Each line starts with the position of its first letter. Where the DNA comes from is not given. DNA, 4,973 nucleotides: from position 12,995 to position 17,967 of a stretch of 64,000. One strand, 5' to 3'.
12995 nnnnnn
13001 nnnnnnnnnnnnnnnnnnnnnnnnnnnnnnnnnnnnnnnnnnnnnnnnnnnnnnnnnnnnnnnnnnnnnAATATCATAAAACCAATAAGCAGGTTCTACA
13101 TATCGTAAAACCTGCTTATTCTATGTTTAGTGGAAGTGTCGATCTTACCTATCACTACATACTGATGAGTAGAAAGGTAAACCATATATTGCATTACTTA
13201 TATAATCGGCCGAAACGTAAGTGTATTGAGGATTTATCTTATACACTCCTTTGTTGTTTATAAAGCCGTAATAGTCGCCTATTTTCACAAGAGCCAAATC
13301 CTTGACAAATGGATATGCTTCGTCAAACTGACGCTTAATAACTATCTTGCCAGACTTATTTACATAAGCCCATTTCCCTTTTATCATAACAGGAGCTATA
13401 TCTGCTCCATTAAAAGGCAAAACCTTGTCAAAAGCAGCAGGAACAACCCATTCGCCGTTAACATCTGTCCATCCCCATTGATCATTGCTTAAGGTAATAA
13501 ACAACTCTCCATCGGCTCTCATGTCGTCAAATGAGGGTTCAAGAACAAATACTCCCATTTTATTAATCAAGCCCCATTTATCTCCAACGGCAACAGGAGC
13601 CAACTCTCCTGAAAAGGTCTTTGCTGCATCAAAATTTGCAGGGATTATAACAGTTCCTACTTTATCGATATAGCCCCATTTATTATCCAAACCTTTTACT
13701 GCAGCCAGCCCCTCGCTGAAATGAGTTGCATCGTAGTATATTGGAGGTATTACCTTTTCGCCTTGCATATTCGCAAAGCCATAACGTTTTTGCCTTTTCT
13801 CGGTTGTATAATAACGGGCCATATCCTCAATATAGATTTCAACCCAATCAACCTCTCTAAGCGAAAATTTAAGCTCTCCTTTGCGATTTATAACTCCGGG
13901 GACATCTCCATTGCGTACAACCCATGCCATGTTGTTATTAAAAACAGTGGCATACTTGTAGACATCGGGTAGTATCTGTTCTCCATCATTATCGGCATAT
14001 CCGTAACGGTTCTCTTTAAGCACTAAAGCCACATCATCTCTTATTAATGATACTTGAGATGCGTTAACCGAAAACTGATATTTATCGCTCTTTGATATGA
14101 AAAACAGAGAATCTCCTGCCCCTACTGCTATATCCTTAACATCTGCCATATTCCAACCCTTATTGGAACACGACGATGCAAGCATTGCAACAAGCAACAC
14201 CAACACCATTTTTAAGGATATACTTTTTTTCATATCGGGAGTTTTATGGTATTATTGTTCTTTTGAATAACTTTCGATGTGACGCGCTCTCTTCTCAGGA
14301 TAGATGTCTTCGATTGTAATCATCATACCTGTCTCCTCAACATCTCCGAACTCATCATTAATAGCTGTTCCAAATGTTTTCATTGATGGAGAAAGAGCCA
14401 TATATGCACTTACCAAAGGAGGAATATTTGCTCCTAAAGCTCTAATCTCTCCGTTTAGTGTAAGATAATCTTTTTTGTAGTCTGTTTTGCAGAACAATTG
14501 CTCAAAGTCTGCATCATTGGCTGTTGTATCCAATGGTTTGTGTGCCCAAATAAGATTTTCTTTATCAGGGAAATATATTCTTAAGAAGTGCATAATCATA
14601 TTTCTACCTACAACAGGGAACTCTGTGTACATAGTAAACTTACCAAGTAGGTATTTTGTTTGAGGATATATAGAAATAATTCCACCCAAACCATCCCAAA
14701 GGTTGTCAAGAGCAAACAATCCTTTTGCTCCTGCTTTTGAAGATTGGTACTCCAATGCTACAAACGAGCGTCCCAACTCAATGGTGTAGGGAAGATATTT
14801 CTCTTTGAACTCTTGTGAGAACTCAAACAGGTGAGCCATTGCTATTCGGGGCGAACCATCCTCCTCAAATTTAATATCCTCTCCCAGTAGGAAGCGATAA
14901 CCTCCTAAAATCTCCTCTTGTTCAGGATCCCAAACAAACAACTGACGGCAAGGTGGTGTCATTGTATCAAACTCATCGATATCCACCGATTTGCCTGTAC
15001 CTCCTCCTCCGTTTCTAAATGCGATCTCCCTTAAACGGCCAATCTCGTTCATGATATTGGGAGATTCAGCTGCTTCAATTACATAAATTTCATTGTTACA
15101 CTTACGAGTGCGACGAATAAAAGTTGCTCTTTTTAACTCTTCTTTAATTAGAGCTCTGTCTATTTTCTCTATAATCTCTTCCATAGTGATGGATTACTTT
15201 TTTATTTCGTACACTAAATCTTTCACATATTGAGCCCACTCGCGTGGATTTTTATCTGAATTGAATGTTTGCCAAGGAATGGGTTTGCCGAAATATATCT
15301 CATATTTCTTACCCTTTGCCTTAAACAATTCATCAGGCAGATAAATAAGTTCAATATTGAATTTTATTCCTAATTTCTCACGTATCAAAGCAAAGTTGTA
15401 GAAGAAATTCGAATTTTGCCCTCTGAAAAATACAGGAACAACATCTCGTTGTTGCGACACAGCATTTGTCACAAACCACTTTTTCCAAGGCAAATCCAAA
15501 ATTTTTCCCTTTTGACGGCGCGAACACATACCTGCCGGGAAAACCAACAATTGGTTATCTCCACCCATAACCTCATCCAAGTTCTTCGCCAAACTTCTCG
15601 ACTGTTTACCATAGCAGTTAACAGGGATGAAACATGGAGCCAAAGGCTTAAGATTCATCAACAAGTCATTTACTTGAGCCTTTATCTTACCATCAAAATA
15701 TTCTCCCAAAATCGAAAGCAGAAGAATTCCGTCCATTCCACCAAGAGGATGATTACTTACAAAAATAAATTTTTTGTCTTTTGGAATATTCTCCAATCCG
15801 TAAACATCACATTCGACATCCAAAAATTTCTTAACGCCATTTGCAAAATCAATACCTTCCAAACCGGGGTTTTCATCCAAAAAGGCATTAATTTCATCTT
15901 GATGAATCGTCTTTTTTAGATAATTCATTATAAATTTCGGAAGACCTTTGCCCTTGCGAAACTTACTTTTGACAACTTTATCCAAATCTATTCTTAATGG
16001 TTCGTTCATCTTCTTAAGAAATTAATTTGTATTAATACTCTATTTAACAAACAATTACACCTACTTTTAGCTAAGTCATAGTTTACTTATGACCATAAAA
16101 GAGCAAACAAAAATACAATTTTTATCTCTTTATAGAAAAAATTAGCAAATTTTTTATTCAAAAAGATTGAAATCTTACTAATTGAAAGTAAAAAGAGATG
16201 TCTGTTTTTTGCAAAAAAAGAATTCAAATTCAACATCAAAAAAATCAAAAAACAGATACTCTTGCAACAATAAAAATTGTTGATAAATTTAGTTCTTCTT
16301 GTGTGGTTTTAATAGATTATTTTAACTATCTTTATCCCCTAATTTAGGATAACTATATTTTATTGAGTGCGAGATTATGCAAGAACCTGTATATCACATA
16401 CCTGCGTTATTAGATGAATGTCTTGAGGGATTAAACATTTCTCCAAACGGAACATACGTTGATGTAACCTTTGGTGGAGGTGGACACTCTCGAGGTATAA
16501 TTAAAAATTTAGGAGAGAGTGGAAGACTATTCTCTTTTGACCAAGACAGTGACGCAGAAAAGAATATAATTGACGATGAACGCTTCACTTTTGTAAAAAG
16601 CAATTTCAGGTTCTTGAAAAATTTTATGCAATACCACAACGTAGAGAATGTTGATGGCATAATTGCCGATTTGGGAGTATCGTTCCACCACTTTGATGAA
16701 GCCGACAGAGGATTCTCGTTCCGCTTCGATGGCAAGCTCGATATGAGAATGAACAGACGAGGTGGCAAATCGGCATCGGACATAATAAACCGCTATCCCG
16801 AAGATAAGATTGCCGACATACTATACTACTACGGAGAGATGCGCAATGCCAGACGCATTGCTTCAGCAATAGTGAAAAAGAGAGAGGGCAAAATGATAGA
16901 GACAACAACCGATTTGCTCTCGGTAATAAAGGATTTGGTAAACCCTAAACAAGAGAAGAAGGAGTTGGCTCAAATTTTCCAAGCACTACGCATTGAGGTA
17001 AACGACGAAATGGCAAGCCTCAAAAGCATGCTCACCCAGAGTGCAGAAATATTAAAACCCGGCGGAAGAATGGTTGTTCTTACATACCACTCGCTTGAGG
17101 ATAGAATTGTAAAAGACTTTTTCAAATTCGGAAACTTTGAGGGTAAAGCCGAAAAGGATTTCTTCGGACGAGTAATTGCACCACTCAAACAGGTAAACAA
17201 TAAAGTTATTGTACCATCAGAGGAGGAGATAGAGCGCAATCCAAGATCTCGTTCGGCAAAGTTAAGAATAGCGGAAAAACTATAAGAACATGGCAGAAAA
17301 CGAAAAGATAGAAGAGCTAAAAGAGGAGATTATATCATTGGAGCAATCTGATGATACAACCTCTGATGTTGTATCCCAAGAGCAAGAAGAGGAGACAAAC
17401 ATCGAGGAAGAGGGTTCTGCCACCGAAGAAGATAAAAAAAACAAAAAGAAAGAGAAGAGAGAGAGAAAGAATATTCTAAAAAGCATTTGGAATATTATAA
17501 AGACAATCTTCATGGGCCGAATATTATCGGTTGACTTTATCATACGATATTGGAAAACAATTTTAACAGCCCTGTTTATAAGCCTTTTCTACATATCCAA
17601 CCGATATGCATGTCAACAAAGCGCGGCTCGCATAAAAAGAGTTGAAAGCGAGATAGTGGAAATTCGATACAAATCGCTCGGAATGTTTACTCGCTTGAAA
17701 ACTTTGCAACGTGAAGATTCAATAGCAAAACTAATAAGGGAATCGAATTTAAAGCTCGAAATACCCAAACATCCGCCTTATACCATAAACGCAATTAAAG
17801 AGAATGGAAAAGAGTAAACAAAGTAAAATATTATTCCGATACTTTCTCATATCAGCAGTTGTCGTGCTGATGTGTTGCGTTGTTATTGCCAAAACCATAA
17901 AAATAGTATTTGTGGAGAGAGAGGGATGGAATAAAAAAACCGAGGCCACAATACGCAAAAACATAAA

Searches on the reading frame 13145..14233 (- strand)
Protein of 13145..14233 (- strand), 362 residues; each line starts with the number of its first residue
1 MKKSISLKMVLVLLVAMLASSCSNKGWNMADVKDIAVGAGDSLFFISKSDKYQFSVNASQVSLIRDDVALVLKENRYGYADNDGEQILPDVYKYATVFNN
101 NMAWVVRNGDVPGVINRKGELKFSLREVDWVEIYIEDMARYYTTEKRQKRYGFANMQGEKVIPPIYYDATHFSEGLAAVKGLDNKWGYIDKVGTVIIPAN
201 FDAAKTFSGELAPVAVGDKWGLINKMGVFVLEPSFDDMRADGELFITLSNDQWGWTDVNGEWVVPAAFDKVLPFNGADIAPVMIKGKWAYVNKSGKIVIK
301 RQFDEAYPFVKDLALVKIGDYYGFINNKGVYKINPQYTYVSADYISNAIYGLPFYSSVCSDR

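Call 38: search_protein_families(library=pfam, proteins=[window:13145-14233:-], max_evalue=0.00001)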
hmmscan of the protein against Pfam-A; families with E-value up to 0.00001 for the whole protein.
window:13145-14233:- (362 aa): 1 family
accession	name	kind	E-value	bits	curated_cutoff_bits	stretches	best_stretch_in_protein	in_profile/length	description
PF14903.11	WG_beta_rep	-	4.5e-58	193.3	25.6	4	151-186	1-35/35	WG containing repeat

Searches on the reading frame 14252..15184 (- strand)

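Call 38: search_protein_families(library=pfam, proteins=[window:14252-15184:-], max_evalue=0.00001)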
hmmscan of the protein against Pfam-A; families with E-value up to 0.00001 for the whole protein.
window:14252-15184:- (310 aa): 1 family
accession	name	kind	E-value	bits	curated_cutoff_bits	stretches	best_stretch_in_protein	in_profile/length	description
PF13444.12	Acetyltransf_5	-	2.1e-13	51.3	22.4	1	51-151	1-96/102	Acetyltransferase (GNAT) domain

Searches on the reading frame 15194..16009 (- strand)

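Call 38: search_protein_families(library=pfam, proteins=[window:15194-16009:-], max_evalue=0.00001)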
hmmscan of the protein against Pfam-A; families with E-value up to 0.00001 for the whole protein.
window:15194-16009:- (271 aa): 2 families
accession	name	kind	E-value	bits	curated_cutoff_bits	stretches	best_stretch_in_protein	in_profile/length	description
PF19576.4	Acyltransf_2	-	3.8e-67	226.4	27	1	21-269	12-259/266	Acyltransferase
PF01553.26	Acyltransferase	-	2.9e-10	40.5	23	1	68-195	3-131/132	Acyltransferase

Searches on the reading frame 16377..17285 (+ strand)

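Call 38: search_protein_families(library=pfam, proteins=[window:16377-17285:+], max_evalue=0.00001)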
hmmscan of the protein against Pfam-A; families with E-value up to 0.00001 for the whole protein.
window:16377-17285:+ (302 aa): 2 families
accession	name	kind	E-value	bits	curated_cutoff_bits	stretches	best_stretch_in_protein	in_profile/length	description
PF01795.25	Methyltransf_5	-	2.4e-96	323.3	27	1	6-301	3-308/309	MraW methylase family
PF01728.25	FtsJ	-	4.6e-07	30.4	24.1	0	12-103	9-105/181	FtsJ-like methyltransferase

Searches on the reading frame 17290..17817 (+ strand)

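Call 38: search_protein_families(library=pfam, proteins=[window:17290-17817:+], max_evalue=0.00001)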
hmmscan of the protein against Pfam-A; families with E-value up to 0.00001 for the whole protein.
window:17290-17817:+ (175 aa): 1 family
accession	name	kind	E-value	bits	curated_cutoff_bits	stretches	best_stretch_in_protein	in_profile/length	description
PF19579.4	FtsL_2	-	1.8e-13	50.7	24.6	1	72-171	2-99/100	Bacteriodetes cell division protein (FtsL-like)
